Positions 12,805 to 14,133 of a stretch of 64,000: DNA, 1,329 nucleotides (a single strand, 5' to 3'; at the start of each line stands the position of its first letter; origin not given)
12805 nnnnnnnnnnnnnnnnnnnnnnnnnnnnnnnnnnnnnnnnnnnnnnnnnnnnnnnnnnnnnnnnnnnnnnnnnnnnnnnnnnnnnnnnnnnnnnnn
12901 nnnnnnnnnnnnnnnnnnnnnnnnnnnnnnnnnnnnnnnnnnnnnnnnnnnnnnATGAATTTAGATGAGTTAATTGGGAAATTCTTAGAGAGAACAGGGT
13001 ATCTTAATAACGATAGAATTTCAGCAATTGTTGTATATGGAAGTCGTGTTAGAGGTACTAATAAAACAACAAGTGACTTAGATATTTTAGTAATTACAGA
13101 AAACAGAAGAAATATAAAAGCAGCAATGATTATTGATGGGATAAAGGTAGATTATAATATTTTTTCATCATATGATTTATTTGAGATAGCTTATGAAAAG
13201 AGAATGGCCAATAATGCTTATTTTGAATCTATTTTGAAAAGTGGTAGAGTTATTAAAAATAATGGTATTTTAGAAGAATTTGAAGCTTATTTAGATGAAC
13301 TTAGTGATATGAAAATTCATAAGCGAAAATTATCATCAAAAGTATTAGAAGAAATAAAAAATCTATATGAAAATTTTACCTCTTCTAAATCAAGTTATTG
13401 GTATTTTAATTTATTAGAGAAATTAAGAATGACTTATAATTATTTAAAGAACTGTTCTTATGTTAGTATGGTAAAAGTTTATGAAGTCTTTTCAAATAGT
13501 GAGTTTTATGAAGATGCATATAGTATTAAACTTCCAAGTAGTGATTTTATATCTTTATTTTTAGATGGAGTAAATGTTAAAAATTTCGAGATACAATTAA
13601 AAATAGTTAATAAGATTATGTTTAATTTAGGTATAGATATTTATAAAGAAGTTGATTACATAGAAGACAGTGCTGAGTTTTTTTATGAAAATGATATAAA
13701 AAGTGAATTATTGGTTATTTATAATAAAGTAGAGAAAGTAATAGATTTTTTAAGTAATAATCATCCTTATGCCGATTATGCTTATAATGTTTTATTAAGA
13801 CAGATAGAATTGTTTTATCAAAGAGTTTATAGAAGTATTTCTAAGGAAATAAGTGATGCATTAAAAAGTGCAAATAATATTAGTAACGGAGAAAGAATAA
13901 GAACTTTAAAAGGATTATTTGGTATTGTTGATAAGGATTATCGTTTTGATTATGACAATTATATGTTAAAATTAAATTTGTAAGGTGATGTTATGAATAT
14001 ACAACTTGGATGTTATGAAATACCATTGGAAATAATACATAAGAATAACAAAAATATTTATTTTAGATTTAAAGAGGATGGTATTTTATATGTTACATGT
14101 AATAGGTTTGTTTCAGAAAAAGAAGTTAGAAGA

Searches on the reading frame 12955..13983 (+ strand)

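Call 9: search_protein_families(library=ncbifam, proteins=[window:12955-13983:+], max_evalue=0.1)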
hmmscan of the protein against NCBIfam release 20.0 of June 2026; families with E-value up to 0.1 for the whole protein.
window:12955-13983:+ (342 aa): 11 families
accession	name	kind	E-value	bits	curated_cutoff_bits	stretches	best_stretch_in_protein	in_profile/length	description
NF047752.1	MntA_antitoxin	equivalog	2.7e-07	30.4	60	1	20-111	5-93/106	type VII toxin-antitoxin system MntA family adenylyltransferase antitoxin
NF012212.1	ANT_9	subfamily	0.00055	19.3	340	1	19-51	18-50/249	aminoglycoside nucleotidyltransferase ANT(9)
NF051895.1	anti_phage_HalB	equivalog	0.00084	19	190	1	24-53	1-30/211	anti-phage Hailong system nucleotidyltransferase HalB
NF010309.0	PRK13746.1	subfamily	0.0036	16.7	193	1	19-57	25-65/263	aminoglycoside adenylyltransferase family protein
NF033061.1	ANT_4p_I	equivalog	0.0096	15.5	350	1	18-52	26-60/253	ANT(4')-I family aminoglycoside nucleotidyltransferase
NF012157.0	ANT_3pp_I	equivalog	0.015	14.6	375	1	20-65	20-67/256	AadA family aminoglycoside 3''-O-nucleotidyltransferase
NF053581.1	ANT_3pp_Ic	exception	0.031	13.8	545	1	19-49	25-55/265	aminoglycoside nucleotidyltransferase ANT(3'')-Ic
NF012135.0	ANT_3pp_9_crypt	exception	0.037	13.6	560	1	19-48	25-54/262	cryptic aminoglycoside nucleotidyltransferase ANT(3'')/ANT(9)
NF005100.0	PRK06531.1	equivalog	0.056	13.3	129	0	292-327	20-55/121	preprotein translocase subunit YajC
NF033220.1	ANT_3pp_II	equivalog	0.076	12.4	400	0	19-49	19-49/258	ANT(3'')-II family aminoglycoside nucleotidyltransferase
TIGR00739.1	yajC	equivalog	0.098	12.8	44.2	0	284-327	13-56/84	preprotein translocase subunit YajC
